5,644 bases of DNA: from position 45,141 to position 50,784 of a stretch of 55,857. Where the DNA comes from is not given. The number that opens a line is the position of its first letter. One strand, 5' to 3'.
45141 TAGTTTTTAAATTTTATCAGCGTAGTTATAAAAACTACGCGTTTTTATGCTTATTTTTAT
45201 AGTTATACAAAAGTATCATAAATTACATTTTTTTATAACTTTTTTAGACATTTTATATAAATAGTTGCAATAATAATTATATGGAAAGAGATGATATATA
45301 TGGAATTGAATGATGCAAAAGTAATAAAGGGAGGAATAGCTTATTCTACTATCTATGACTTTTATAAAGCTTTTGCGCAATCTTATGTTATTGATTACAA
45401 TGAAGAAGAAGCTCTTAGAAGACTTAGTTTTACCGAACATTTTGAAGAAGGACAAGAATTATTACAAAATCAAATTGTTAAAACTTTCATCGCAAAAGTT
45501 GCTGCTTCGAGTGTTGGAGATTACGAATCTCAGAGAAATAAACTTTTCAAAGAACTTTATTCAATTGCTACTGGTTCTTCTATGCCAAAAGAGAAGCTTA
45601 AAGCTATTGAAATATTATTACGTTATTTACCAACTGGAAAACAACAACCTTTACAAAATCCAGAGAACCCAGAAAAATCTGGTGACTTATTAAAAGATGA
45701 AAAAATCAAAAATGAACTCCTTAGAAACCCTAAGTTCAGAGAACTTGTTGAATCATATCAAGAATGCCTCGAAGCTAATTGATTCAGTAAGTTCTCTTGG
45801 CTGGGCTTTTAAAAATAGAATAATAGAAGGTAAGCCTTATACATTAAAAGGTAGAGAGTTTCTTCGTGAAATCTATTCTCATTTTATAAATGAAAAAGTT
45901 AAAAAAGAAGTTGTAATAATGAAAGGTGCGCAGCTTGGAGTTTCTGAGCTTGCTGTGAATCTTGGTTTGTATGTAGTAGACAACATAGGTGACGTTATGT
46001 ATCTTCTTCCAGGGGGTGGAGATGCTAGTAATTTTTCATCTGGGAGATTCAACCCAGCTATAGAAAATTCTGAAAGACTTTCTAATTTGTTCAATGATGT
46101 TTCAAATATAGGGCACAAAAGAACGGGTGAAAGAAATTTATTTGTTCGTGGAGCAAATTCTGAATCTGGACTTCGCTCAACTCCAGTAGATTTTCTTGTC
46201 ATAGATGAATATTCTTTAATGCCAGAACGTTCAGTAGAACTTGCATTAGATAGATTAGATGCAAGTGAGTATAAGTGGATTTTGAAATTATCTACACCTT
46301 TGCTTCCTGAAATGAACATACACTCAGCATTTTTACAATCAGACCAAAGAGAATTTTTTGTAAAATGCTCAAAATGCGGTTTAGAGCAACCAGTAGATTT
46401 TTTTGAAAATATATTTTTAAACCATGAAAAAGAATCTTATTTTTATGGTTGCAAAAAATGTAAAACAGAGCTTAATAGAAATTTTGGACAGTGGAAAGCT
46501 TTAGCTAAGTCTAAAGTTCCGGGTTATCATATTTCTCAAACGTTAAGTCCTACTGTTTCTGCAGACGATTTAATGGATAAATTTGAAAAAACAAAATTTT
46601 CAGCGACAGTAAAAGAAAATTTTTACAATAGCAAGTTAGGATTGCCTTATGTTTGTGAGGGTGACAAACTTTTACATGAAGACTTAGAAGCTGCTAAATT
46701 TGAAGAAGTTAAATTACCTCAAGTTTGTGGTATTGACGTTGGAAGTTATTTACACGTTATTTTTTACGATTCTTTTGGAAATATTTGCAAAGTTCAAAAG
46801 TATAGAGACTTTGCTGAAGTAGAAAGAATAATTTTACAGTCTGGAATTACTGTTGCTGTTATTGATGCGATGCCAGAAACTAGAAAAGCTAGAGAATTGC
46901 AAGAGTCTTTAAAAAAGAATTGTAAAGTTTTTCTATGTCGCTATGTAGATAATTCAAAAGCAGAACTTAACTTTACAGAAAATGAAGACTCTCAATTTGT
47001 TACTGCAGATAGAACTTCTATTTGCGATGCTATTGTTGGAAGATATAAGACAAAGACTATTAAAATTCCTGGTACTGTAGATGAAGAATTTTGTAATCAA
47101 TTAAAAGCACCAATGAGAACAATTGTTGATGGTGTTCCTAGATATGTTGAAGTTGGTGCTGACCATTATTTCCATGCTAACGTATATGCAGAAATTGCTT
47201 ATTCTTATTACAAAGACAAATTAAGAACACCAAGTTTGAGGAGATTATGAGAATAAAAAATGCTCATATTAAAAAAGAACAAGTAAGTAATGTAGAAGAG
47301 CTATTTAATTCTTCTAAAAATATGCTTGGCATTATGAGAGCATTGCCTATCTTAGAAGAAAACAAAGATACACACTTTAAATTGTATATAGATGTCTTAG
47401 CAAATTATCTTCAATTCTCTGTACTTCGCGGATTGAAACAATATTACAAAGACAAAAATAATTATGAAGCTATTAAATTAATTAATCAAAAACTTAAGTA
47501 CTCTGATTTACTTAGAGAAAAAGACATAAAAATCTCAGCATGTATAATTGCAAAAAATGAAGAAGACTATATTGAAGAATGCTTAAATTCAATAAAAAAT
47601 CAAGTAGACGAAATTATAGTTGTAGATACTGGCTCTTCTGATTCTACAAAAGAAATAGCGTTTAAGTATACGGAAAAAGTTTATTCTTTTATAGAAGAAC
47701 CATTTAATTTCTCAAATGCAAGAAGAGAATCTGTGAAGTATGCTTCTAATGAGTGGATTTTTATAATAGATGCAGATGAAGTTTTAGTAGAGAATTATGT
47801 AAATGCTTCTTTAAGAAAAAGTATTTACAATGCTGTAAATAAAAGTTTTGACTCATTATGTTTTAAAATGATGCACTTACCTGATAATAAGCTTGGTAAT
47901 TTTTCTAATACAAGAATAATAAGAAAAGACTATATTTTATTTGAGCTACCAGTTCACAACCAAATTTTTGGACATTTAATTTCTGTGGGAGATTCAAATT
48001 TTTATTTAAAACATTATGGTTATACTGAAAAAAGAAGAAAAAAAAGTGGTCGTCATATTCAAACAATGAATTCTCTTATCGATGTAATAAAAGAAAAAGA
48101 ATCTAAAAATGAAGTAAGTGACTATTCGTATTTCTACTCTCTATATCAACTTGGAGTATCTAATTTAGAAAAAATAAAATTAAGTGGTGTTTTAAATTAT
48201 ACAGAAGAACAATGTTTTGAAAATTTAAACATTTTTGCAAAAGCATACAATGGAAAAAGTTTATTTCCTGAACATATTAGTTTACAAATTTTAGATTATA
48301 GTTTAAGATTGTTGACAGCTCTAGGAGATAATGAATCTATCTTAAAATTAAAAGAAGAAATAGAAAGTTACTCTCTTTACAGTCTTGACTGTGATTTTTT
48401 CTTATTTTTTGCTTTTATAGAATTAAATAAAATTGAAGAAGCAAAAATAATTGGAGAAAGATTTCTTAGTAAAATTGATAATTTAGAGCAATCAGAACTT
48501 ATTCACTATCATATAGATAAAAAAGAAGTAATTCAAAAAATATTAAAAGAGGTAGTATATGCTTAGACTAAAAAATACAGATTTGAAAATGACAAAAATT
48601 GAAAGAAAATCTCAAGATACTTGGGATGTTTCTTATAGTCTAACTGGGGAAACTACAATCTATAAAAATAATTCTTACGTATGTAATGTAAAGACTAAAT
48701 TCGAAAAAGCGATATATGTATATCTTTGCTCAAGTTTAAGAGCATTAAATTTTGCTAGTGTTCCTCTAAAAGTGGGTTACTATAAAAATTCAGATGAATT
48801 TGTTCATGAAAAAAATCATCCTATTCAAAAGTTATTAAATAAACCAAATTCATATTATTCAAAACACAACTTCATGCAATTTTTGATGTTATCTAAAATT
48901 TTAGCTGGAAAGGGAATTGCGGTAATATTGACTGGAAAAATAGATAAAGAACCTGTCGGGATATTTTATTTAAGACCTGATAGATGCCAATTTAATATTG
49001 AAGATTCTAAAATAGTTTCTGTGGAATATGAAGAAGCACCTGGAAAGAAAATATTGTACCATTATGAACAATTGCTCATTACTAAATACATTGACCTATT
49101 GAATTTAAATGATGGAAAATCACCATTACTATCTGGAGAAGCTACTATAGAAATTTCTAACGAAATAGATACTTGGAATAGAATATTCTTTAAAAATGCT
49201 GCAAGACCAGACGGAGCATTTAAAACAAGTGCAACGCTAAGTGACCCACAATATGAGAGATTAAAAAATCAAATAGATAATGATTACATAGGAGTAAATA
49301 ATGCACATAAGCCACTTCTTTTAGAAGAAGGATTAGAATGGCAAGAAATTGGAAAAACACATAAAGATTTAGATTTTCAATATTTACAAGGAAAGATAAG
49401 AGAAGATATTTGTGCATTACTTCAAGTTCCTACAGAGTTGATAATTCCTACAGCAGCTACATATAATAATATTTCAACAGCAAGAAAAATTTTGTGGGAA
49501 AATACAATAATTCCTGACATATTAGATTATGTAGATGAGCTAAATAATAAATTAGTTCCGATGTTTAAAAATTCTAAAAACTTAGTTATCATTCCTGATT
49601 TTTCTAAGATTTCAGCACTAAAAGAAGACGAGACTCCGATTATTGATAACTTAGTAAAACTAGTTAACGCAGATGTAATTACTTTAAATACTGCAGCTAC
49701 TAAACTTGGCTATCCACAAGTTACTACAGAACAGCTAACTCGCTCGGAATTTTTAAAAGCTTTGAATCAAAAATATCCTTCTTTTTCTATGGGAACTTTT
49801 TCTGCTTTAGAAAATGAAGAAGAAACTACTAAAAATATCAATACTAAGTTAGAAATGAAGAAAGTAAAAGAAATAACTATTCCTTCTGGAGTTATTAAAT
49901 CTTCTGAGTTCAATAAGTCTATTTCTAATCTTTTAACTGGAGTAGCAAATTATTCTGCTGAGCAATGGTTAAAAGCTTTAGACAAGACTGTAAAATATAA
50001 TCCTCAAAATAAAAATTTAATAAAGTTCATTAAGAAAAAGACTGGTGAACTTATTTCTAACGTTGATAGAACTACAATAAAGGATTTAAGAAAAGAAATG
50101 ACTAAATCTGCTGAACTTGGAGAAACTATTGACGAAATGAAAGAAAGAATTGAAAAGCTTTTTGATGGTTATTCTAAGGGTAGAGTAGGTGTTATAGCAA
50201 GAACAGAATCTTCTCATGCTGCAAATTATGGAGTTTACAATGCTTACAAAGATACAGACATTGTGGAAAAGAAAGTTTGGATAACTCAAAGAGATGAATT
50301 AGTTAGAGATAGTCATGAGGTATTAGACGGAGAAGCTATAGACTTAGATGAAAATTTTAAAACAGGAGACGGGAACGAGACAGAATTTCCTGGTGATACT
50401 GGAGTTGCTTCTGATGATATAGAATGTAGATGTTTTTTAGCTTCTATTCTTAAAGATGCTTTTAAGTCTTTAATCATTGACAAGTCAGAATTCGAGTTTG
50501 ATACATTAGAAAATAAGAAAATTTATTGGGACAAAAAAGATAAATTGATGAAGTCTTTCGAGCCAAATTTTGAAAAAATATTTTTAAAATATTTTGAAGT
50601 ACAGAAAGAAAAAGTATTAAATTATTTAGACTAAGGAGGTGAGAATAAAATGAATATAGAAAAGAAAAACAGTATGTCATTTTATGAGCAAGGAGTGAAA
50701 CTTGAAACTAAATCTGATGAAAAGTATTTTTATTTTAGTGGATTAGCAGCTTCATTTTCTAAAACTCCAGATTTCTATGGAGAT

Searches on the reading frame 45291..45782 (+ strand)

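Call 109: search_protein_families(library=pfam, proteins=[window:45291-45782:+], max_evalue=0.01)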
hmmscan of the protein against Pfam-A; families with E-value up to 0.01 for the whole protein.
window:45291-45782:+ (163 aa): 1 family
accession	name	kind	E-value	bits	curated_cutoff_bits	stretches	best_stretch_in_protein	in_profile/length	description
PF03592.21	Terminase_2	-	1.6e-06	29.3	26.1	1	26-96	6-78/141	Terminase small subunit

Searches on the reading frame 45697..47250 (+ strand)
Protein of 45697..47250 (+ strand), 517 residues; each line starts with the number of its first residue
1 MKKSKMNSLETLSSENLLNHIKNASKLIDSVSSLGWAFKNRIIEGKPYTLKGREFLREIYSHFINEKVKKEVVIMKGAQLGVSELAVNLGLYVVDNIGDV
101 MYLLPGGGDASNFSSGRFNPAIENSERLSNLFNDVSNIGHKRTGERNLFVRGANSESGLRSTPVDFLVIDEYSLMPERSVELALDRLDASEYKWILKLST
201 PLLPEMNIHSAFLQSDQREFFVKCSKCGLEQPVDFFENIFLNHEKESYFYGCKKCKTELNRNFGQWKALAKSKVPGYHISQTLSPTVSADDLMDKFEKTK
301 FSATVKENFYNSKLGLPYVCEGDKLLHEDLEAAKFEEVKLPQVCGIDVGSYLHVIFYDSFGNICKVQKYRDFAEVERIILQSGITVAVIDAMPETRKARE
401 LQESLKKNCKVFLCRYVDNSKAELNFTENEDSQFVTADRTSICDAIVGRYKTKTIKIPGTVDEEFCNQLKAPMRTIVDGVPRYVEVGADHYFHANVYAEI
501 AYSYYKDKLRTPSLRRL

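Call 13: search_dna_similar(query=window:45697-47250:+, collection=phages, mode=protein, max_rows=15)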
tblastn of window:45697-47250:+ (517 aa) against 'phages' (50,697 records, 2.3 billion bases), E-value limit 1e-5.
Records with a match: 977; places in all: 978; records where one place covers at least 80% of the query: 293.
Best place of each record, by identity: <60% 977.
By first word of the organism name: Staphylococcus 332; Bacillus 275; Vibrio 63; Enterococcus 63; Listeria 54; Lactobacillus 26; Bacteriophage 20; Wolbachia 12; Ralstonia 11; Rhodobacter 11; and 44 more.
By host as written in the record: Staphylococcus aureus 112; - 96; Listeria monocytogenes 43; Bacillus subtilis 34; Bacillus cereus 27; Staphylococcus sp. 23; Staphylococcus carnosus TM300 22; Bacillus thuringiensis subsp. kurstaki 20; and 273 more.
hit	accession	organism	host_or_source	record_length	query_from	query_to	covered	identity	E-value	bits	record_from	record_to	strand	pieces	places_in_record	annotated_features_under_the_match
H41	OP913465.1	Mammaliicoccus virus vB_MscM-PMS2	Mammaliicoccus sciuri KCTC 43031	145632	36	511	92%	25.4%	4e-28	125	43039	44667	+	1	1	terminase large subunit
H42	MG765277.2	Lactobacillus phage Bacchae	Lactobacillus plantarum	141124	27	514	94%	24.5%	5e-25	115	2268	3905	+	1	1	terminase large subunit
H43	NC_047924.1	Lactobacillus phage Bacchae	Lactobacillus plantarum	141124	27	514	94%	24.5%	5e-25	115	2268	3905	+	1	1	terminase large subunit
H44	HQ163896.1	Staphylococcus aureus bacteriophage Sb-1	Staphylococcus aureus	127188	27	510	94%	24.4%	2e-22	107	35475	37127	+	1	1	orf065: terminase large subunit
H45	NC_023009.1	Staphylococcus aureus bacteriophage Sb-1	Staphylococcus aureus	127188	27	510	94%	24.4%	2e-22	107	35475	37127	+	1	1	orf065: terminase large subunit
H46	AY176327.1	Staphylococcus phage K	-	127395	27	510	94%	24.4%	2e-22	107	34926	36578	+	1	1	ORF35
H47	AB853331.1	Staphylococcus phage S25-4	isolated from the sewage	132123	27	510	94%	24.4%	2e-22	107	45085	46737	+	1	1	phage terminase large subunit GpA putative structural protein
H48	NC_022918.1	Staphylococcus phage S25-4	isolated from the sewage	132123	27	510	94%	24.4%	2e-22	107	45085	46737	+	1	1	terminase large subunit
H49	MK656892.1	Staphylococcus phage vBSP-A2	Staphylococcus aureus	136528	27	510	94%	24.4%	2e-22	107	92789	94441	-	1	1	hypothetical protein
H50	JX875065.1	Staphylococcus phage SA5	Staphylococcus aureus PS80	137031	27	510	94%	24.4%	2e-22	107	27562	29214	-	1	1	putative terminase large subunit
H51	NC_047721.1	Staphylococcus phage SA5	Staphylococcus aureus PS80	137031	27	510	94%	24.4%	2e-22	107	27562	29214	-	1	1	putative terminase large subunit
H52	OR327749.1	Staphylococcus phage Sp2021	Staphylococcus aureus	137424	27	510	94%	24.4%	2e-22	107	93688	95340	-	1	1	terminase large subunit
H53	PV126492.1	Staphylococcus phage vB_Sau_BCPSau004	Staphylococcus aureus 012/05-15/R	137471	27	510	94%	24.4%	2e-22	107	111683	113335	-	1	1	hypothetical protein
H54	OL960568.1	Staphylococcus phage APTC_SA_4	Staphylococcus aureus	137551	27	510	94%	24.4%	2e-22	107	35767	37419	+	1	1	hypothetical protein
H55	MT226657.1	Staphylococcus phage SAM2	Staphylococcus aureus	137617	27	510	94%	24.4%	2e-22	107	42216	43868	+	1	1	hypothetical protein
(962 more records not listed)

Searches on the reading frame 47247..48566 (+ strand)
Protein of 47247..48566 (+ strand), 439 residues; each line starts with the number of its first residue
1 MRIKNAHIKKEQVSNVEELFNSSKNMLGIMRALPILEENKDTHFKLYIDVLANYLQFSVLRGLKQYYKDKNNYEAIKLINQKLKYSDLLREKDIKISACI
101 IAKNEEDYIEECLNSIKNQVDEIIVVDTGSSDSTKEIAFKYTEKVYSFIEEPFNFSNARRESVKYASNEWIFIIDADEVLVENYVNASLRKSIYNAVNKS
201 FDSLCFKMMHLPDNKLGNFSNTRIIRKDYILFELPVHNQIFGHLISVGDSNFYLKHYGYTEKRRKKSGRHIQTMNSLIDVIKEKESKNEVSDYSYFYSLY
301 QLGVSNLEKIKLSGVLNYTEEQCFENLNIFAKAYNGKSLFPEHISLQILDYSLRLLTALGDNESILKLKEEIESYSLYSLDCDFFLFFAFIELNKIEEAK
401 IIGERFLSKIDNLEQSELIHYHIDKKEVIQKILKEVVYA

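Call 94: search_protein_families(library=phrogs, proteins=[window:47247-48566:+], max_evalue=0.001)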
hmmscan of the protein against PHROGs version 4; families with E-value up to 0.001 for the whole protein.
window:47247-48566:+ (439 aa): 2 families
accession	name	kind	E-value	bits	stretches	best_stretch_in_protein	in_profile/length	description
phrog_13126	-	moron, auxiliary metabolic gene and host takeover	9.2e-24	85.4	1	95-265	2-175/394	beta-1,4-glycosyltransferase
phrog_841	-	moron, auxiliary metabolic gene and host takeover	0.00067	20.2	0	95-177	3-96/309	GtrB-like O-antigen conversion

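Call 97: search_protein_families(library=pfam, proteins=[window:47247-48566:+], max_evalue=0.01)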
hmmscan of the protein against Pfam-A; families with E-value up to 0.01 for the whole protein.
window:47247-48566:+ (439 aa): 2 families
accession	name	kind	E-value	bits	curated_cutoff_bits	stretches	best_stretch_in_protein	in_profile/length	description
PF00535.33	Glycos_transf_2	-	1.8e-20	74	23.3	1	97-183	1-94/168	Glycosyl transferase family 2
PF13704.12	Glyco_tranf_2_4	-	5.2e-09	36.9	27.5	1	103-184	1-88/98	Glycosyl transferase family 2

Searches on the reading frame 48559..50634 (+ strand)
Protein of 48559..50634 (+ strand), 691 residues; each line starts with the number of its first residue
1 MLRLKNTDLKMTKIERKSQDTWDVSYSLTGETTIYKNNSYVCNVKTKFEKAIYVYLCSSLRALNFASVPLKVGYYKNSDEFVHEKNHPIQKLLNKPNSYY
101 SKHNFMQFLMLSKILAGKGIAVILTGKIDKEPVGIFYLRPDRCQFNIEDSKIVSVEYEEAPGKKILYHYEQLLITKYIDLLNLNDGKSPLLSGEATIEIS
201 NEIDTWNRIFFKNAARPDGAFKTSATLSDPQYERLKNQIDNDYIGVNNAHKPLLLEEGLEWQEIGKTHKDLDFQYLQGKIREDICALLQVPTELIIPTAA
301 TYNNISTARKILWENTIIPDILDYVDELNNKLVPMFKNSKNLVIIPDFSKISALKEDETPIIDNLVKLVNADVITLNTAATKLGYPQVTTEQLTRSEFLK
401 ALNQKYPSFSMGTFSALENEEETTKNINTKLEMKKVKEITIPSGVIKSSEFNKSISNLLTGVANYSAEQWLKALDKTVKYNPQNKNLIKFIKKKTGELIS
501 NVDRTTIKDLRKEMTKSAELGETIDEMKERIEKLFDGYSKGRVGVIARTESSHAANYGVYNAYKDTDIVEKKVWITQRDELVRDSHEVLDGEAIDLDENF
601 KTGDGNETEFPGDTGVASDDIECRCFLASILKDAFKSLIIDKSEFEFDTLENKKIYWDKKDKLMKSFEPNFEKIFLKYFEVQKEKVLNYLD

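Call 94: search_protein_families(library=phrogs, proteins=[window:48559-50634:+], max_evalue=0.001)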
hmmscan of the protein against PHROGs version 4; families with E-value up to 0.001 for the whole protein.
window:48559-50634:+ (691 aa): 12 families
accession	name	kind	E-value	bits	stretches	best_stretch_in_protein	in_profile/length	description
phrog_2662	-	head and packaging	1.4e-77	262.9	2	42-389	58-409/717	portal protein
phrog_12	-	head and packaging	1e-61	210.8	1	47-633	89-630/646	portal protein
phrog_2468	-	head and packaging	9.9e-40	137.9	1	448-659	80-302/303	head morphogenesis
phrog_3517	-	head and packaging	2.9e-23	83.8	1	538-635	230-333/371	head morphogenesis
phrog_6577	-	unknown function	5.9e-22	78.8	1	479-635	88-234/1066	-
phrog_859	-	head and packaging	2.2e-18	67.1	1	390-635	62-294/807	portal protein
phrog_595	-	head and packaging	1.4e-15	58.7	1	449-670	133-357/513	head maturation protease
phrog_5929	-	head and packaging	1e-13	52.2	1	208-380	9-177/228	portal protein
phrog_15127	-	head and packaging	1.6e-11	44.4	1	476-623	99-244/602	head protein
phrog_324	-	head and packaging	7.5e-11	42.7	1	453-635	142-322/624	head morphogenesis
phrog_18477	-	head and packaging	4.3e-07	30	1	545-627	208-295/760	head morphogenesis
phrog_34890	-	head and packaging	0.00018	20.9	0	546-628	216-304/679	head morphogenesis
